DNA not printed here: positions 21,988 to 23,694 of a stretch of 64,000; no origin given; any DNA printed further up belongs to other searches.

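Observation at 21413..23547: DprE2-like SDR and DprE1-like FAD oxidase pair (putative polyprenyl-phospho-sugar 2'-epimerase) with overlapping start and stop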

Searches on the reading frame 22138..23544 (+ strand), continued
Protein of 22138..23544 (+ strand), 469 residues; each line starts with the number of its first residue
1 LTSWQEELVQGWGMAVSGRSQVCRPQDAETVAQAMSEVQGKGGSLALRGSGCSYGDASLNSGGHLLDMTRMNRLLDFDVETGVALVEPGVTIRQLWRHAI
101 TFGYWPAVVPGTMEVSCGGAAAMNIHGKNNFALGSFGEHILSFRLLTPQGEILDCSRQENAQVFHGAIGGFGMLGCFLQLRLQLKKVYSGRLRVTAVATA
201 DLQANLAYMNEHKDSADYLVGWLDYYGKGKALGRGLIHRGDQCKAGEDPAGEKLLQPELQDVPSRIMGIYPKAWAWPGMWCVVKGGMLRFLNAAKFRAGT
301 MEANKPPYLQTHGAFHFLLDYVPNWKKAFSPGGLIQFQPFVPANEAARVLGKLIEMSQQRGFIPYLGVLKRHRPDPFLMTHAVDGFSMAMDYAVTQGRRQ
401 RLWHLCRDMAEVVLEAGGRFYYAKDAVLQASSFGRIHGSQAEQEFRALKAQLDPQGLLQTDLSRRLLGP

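Call 13: find_encoding_contigs(protein=P0101, flank=10000, max_places=2)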
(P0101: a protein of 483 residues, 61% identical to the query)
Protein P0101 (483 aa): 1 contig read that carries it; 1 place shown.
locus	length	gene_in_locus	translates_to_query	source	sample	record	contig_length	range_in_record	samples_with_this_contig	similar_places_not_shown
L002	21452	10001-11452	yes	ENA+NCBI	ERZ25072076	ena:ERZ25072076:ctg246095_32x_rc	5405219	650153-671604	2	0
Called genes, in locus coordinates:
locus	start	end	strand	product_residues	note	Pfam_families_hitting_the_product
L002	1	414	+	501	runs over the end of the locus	PF06762:LMF1, PF25179:LMF1_C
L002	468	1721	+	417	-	PF00924:MS_channel_2nd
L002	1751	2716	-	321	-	-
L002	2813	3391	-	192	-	-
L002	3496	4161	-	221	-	PF00226:DnaJ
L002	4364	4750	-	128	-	PF04126:Cyclophil_like, PF18050:Cyclophil_like2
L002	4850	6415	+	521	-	PF03806:ABG_transport, PF03606:DcuC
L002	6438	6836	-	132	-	-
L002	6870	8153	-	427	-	PF00872:Transposase_mut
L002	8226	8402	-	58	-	-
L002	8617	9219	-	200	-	PF23621:BP74_N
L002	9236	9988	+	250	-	PF00106:adh_short, PF08659:KR, PF13561:adh_short_C2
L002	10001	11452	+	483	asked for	PF01565:FAD_binding_4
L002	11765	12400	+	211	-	-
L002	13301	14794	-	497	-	PF01839:FG-GAP (faint), PF13517:FG-GAP_3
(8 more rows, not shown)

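Call 14: find_encoding_contigs(protein=P0092, flank=10000, max_places=3)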
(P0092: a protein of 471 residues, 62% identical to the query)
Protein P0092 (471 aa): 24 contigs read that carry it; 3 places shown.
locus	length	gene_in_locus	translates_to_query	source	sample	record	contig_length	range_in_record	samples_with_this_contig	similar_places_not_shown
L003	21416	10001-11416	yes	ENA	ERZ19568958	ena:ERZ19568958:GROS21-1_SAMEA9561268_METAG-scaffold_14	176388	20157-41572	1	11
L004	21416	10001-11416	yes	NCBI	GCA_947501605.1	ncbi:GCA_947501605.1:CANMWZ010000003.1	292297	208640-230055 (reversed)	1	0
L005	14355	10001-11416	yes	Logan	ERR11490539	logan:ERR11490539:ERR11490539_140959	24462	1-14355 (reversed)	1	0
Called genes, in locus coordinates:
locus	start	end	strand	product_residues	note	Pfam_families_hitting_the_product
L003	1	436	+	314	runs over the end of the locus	PF01061:ABC2_membrane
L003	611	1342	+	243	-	PF00297:Ribosomal_L3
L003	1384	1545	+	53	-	-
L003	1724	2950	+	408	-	PF00890:FAD_binding_2, PF01134:GIDA (faint), PF03486:HI0933_like, PF12831:FAD_oxidored (weak), PF13450:NAD_binding_8 (weak), PF13738:Pyr_redox_3 (faint), PF01266:DAO (weak), PF22780:HI0933_like_1st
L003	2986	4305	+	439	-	PF10396:TrmE_N, PF12631:MnmE_helical, PF01926:MMR_HSR1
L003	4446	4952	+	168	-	PF22811:Zn_ribbon_NrdR, PF03477:ATP-cone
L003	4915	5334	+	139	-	-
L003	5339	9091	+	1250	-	PF00005:ABC_tran (faint), PF02463:SMC_N, PF13175:AAA_15, PF13304:AAA_21 (weak), PF13476:AAA_23, PF06470:SMC_hinge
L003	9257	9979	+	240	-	PF00106:adh_short, PF08659:KR, PF13561:adh_short_C2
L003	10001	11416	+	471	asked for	PF01565:FAD_binding_4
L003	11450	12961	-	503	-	PF13646:HEAT_2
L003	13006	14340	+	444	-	PF01969:Ni_insertion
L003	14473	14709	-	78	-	-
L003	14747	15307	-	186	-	PF08207:EFP_N, PF01132:EFP, PF09285:Elong-fact-P_C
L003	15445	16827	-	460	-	PF00309:Sigma54_AID, PF04963:Sigma54_CBD, PF04552:Sigma54_DBD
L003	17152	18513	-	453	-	PF00291:PALP, PF00571:CBS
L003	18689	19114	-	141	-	-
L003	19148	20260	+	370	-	-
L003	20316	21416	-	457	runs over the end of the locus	PF03448:MgtE_N, PF00571:CBS, PF01769:MgtE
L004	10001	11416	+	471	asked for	PF01565:FAD_binding_4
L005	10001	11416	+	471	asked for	PF01565:FAD_binding_4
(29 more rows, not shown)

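Call 22: find_related_loci(query=window:22138-23544:+, collection=genome_contigs, flank=10000)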
Query window:22138-23544:+ (469 aa) in genome_contigs; peptide patterns used: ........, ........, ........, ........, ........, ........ (x = any residue, [..] = any of these).
588 stretches matched a pattern; 569 encode a relative of the query (tblastn E <= 1e-3); the best 80 are kept; 80 distinct loci.
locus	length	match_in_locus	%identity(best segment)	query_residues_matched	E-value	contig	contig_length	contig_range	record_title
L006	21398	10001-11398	66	3-468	0e+0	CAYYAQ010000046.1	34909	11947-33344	MAG TPA_asm: uncultured candidatus Brocadiaceae bacterium isolate SRP308112_co1_416 genome assembly, contig: NODE_1501_l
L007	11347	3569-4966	66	3-468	0e+0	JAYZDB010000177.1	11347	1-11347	MAG: Planctomycetota bacterium isolate XB_MAG1243 DB_MAG1243_0177, whole genome shotgun sequence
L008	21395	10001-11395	68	4-466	0e+0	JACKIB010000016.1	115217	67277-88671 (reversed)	MAG: Planctomycetota bacterium isolate HK-STAS-PLAN-33 HK-STAS-PLAN-33_16, whole genome shotgun sequence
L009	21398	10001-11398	68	1-466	0e+0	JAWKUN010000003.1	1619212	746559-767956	MAG: Planctomycetota bacterium isolate BC2.135 BC2.135.fa-3, whole genome shotgun sequence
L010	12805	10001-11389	66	3-466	0e+0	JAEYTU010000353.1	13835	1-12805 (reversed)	MAG: Planctomycetota bacterium isolate OH_CBlB_142 k127_3699939, whole genome shotgun sequence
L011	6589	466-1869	63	1-466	0e+0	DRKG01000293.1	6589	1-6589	MAG TPA_asm: bacterium isolate HyVt-435 HyVt-435_k145_433946, whole genome shotgun sequence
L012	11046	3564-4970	62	2-468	0e+0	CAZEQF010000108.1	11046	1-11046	MAG TPA_asm: uncultured Singulisphaera sp. isolate SRP278252_co3_436 genome assembly, contig: NODE_11603_length_11046_co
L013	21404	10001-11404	62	1-466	0e+0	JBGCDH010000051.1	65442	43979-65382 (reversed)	MAG: Planctomycetota bacterium isolate SGMAG-78 contig51, whole genome shotgun sequence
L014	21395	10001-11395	61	4-466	0e+0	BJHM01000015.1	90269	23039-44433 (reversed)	Planctomycetota bacterium LBMAG_Planctomycetes_hypo.bin1_CL500-15 DNA, sequence15, whole genome shotgun sequence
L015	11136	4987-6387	61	2-468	0e+0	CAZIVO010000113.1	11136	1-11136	MAG TPA_asm: uncultured candidatus Brocadiaceae bacterium isolate SRP260945_co1_499 genome assembly, contig: NODE_10097_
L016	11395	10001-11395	65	1-465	0e+0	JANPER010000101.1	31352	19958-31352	MAG: Planctomycetota bacterium isolate VAR_78_metabat_20 VAR_78_k141_1210622, whole genome shotgun sequence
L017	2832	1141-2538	63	3-466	0e+0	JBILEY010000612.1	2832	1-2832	MAG: Planctomycetota bacterium isolate ME2016-07-29_3300044622_group7_bin193 Rohwer_bin1783_scaffold_73814_c1, whole gen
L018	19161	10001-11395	63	4-466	0e+0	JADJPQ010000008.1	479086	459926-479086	MAG: Planctomycetota bacterium isolate Fred_18-Q3-R57-64_BATAC.530 tig00007158-10-4787660, whole genome shotgun sequence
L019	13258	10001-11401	61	4-468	0e+0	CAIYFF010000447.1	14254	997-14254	MAG: uncultured planctomycete isolate Erken-D3_bin-1231 genome assembly, contig: bin-1231:447/651, whole genome shotgun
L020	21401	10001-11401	62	4-468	0e+0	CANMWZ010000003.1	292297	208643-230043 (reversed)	MAG: Planctomycetota bacterium isolate ZH-15may19-257 genome assembly, contig: ZH-15May19-c8, whole genome shotgun seque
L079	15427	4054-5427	50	9-466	2e-151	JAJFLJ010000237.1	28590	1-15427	MAG: Candidatus Sumerlaeota bacterium isolate OFTM212 OFTM212_236, whole genome shotgun sequence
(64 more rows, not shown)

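Call 29: search_dna_similar(query=window:22138-23544:+, collection=plasmids, mode=protein, max_rows=40, max_evalue=1e-10)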
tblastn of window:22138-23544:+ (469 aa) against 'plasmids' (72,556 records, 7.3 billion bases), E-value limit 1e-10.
Records with a match: 68; places in all: 68; records where one place covers at least 80% of the query: 65.
Best place of each record, by identity: <60% 68.
By first word of the organism name: Rhizobium 34; Sinorhizobium 5; Salipiger 3; Cereibacter 3; Agrobacterium 2; Ruegeria 2; Bacillus 2; Indioceanicola 1; Tateyamaria 1; Nocardia 1; and 14 more.
By predicted mobility (MOB-suite, as given by PLSDB): non-mobilizable 49; conjugative 14; mobilizable 5.
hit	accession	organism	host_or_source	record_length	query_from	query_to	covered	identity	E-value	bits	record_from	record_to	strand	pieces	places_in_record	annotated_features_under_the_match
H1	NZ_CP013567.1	Rhizobium phaseoli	Phaseolus vulgaris,Whole ...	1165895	9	466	98%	33.0%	3e-61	223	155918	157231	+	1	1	record has no annotation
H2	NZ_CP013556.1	Rhizobium phaseoli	Phaseolus vulgaris,Whole ...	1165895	9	466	98%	33.0%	3e-61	223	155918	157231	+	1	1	record has no annotation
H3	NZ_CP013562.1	Rhizobium phaseoli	Phaseolus vulgaris,Whole ...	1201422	9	466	98%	33.0%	3e-61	223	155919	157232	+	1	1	record has no annotation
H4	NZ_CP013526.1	Rhizobium phaseoli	Phaseolus vulgaris,Whole ...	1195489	9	466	98%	33.0%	3e-61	223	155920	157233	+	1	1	record has no annotation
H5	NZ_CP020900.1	Rhizobium phaseoli Brasil 5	Phaseolus vulgaris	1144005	9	466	98%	33.0%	1e-60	222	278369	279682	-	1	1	record has no annotation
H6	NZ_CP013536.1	Rhizobium phaseoli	Phaseolus vulgaris,Whole ...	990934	9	466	98%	33.0%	1e-60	221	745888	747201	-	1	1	FAD-binding oxidoreductase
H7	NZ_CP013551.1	Rhizobium phaseoli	Phaseolus vulgaris,Whole ...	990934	9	466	98%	33.0%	1e-60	221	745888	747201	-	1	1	FAD-binding oxidoreductase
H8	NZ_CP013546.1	Rhizobium phaseoli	Phaseolus vulgaris,Whole ...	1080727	9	466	98%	33.0%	1e-60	221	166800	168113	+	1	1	record has no annotation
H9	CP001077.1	Rhizobium etli CIAT 652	-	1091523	9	466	98%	33.0%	2e-60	221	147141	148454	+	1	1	putative oxidoreductase protein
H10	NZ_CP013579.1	Rhizobium phaseoli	Phaseolus vulgaris,Whole ...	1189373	9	466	98%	33.0%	3e-58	214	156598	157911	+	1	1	record has no annotation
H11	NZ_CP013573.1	Rhizobium phaseoli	Phaseolus vulgaris,Whole ...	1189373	9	466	98%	33.0%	3e-58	214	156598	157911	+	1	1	record has no annotation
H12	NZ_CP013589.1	Rhizobium phaseoli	Phaseolus vulgaris,Whole ...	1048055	9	466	98%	32.8%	1e-60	221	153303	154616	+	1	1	record has no annotation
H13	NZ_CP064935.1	Rhizobium phaseoli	Phaseolus vulgaris,single cell,soil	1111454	9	466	98%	32.8%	3e-60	220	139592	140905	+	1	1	record has no annotation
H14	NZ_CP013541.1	Rhizobium phaseoli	Phaseolus vulgaris,Whole ...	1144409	9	466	98%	32.8%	3e-60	220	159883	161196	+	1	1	record has no annotation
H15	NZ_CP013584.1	Rhizobium phaseoli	Phaseolus vulgaris,Whole ...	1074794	9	466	98%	32.6%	8e-57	210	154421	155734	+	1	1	record has no annotation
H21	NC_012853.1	Rhizobium leguminosarum bv. trifolii WSM1325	-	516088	1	466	99%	30.9%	2e-53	201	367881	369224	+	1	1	FAD-binding oxidoreductase | GtrA family protein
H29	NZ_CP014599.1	Salipiger sp. CCB-MM3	mangrove soil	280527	7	433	91%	32.6%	8e-48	184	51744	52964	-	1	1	FAD-binding oxidoreductase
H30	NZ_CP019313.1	Tateyamaria omphalii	Single cell,seawater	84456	9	466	98%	30.3%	6e-54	202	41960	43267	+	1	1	FAD-binding oxidoreductase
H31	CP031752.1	Cereibacter sphaeroides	cell culture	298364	9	433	91%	32.6%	3e-45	177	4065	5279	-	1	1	FAD-binding oxidoreductase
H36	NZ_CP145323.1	Rhodococcus ruber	-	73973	5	466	99%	29.8%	2e-53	201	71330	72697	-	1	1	FAD-binding oxidoreductase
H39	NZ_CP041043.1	Paracoccus sp. AK26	pure culture,Hexachlorocyclohexane ...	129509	8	466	98%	29.6%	2e-49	189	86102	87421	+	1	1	FAD-binding oxidoreductase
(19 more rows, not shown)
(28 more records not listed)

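Call 30: get_annotated_region(hit=H21, flank=8000)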
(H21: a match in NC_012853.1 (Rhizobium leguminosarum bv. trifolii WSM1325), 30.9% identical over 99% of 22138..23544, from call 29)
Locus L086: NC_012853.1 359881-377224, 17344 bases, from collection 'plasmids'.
description: Rhizobium leguminosarum bv. trifolii WSM1325 plasmid pR132503, complete sequence
organism: Rhizobium leguminosarum bv. trifolii WSM1325 (NCBI taxid 395491)
taxonomy: Bacteria; Pseudomonadota; Alphaproteobacteria; Hyphomicrobiales; Rhizobiaceae; Rhizobium; Rhizobium leguminosarum; Rhizobium leguminosarum bv. trifolii WSM1325
host: -; source: -; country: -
typing (MOB-suite, as given by PLSDB): conjugative; replicon rep_cluster_32; relaxase MOBQ; mating-pair formation MPF_T
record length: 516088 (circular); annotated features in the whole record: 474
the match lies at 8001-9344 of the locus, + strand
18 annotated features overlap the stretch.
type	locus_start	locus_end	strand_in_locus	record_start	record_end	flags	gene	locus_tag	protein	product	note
CDS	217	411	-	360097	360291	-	-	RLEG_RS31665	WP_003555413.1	hypothetical protein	-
CDS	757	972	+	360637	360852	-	-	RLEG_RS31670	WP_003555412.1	hypothetical protein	-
CDS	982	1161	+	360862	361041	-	-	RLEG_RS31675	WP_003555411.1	hypothetical protein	-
CDS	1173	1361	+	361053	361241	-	-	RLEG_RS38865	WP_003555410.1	hypothetical protein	-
CDS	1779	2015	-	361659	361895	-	-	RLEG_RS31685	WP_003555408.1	hypothetical protein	-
CDS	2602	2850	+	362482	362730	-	-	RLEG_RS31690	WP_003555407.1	hypothetical protein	-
CDS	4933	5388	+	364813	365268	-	-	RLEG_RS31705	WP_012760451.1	hypothetical protein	-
CDS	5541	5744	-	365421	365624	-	-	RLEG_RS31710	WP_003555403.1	hypothetical protein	-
CDS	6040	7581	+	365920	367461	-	-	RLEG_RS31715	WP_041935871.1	UbiA family prenyltransferase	-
CDS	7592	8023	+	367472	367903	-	-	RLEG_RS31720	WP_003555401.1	GtrA family protein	-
CDS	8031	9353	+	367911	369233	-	-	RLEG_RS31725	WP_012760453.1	FAD-binding oxidoreductase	-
CDS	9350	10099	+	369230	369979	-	-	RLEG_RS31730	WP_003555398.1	SDR family oxidoreductase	-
CDS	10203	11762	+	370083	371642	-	-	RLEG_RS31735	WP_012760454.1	hypothetical protein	-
CDS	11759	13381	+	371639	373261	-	-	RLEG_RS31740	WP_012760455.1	hypothetical protein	-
CDS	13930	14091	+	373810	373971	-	-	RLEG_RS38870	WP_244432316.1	hypothetical protein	-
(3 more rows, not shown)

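Call 31: get_annotated_region(hit=H6, flank=8000)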
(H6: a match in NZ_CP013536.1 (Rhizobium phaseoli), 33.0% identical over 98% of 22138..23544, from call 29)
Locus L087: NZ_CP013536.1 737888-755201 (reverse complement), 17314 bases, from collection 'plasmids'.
description: Rhizobium phaseoli strain R650 plasmid pRphaR650d, complete sequence
organism: Rhizobium phaseoli (NCBI taxid 396)
taxonomy: Bacteria; Pseudomonadota; Alphaproteobacteria; Hyphomicrobiales; Rhizobiaceae; Rhizobium; Rhizobium phaseoli
host: -; source: Phaseolus vulgaris,Whole organism,Legume rhizosphere,legume-root nodule; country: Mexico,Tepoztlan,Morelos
typing (MOB-suite, as given by PLSDB): non-mobilizable
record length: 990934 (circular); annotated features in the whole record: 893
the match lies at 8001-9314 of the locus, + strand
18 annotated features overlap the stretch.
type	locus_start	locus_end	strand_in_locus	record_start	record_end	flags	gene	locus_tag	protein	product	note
CDS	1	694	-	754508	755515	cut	-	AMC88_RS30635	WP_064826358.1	DUF3618 domain-containing protein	-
CDS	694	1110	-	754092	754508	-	-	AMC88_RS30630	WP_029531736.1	phage holin family protein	-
CDS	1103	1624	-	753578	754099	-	-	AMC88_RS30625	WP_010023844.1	nutrient deprivation-induced protein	-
CDS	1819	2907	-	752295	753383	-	dinB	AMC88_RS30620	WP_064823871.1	DNA polymerase IV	GO:0006281 - DNA repair [Evidence IEA]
CDS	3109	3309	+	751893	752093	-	-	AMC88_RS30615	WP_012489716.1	hypothetical protein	-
CDS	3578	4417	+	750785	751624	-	-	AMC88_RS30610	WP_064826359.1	SIR2 family protein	-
CDS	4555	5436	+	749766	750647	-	-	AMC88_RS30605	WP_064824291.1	NAD(P)/FAD-dependent oxidoreductase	-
CDS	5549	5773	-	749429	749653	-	-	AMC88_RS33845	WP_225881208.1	hypothetical protein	-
CDS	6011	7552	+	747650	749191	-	-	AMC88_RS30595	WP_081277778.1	UbiA family prenyltransferase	-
CDS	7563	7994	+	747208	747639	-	-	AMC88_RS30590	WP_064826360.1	GtrA family protein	-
CDS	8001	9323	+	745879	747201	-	-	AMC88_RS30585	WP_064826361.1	FAD-binding oxidoreductase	-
CDS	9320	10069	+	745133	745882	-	-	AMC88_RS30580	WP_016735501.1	SDR family oxidoreductase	-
CDS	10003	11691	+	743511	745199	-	-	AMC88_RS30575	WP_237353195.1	hypothetical protein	-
CDS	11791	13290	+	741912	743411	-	-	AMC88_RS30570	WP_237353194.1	hypothetical protein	-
CDS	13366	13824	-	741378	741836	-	-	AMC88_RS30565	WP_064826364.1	helix-turn-helix transcriptional regulator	-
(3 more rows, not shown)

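Call 32: get_annotated_region(hit=H30, flank=8000)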
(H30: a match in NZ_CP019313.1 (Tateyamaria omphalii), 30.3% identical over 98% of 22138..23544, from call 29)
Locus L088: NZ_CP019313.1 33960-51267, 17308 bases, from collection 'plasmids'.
description: Tateyamaria omphalii strain DOK1-4 plasmid pDOK1-4-1, complete sequence
organism: Tateyamaria omphalii (NCBI taxid 299262)
taxonomy: Bacteria; Pseudomonadota; Alphaproteobacteria; Rhodobacterales; Roseobacteraceae; Tateyamaria; Tateyamaria omphalii
host: -; source: Single cell,seawater; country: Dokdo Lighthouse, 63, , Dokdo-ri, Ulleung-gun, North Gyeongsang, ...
typing (MOB-suite, as given by PLSDB): non-mobilizable
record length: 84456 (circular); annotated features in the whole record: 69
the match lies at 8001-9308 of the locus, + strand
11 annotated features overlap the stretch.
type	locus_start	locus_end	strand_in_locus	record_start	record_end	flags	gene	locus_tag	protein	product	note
CDS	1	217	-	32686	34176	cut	-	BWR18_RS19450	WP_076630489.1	sulfotransferase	-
CDS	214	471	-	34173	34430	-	-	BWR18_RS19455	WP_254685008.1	hypothetical protein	-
CDS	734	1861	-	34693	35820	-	-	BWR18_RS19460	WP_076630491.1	DUF4185 domain-containing protein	-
CDS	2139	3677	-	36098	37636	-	-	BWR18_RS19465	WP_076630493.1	DUF2723 domain-containing protein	-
CDS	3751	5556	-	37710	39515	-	-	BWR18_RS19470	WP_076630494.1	AsmA-like C-terminal region-containing protein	-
CDS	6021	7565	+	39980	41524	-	-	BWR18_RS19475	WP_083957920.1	UbiA family prenyltransferase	-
CDS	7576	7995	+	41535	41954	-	-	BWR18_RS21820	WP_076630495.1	GtrA family protein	-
CDS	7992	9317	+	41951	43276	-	-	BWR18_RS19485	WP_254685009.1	FAD-binding oxidoreductase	-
CDS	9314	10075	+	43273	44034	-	-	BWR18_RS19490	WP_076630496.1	SDR family oxidoreductase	-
CDS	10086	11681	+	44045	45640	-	-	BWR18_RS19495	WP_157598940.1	hypothetical protein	-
CDS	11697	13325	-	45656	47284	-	-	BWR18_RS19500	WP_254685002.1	glucan biosynthesis protein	-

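Call 42: search_protein_families(library=pfam, proteins=[L086:6040-7578:+, L086:10203-11759:+, L086:11759-13378:+, L088:10086-11678:+, L086:9350-10096:+, L086:8031-9350:+])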
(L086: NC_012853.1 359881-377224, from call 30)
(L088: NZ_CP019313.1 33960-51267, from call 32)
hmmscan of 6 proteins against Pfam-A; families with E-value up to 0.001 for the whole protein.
L086:6040-7578:+ (513 aa): 2 families
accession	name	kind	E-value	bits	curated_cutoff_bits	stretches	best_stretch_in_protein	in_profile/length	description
PF01040.23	UbiA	-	1.5e-20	74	34.2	1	257-447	17-200/250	UbiA prenyltransferase family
PF12710.13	HAD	-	2.4e-08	35.1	27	1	49-189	2-187/189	haloacid dehalogenase-like hydrolase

L086:10203-11759:+ (519 aa): 0 families

L086:11759-13378:+ (540 aa): 0 families

L088:10086-11678:+ (531 aa): 0 families

L086:9350-10096:+ (249 aa): 4 families
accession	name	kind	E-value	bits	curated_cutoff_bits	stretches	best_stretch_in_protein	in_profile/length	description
PF00106.31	adh_short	-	1.1e-27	97.2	26.6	1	6-191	1-188/195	short chain dehydrogenase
PF13561.12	adh_short_C2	-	5.3e-22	79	27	1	12-199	1-190/236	Enoyl-(Acyl carrier protein) reductase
PF01370.27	Epimerase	-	4.2e-06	26.8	20.9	1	9-138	2-122/240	NAD dependent epimerase/dehydratase family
PF08659.16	KR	-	2.2e-05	24.9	22.6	1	7-169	2-166/180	KR domain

L086:8031-9350:+ (440 aa): 1 family
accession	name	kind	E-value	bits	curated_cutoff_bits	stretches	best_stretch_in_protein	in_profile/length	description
PF01565.28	FAD_binding_4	-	1.5e-17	64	26.4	1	32-143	26-139/139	FAD binding domain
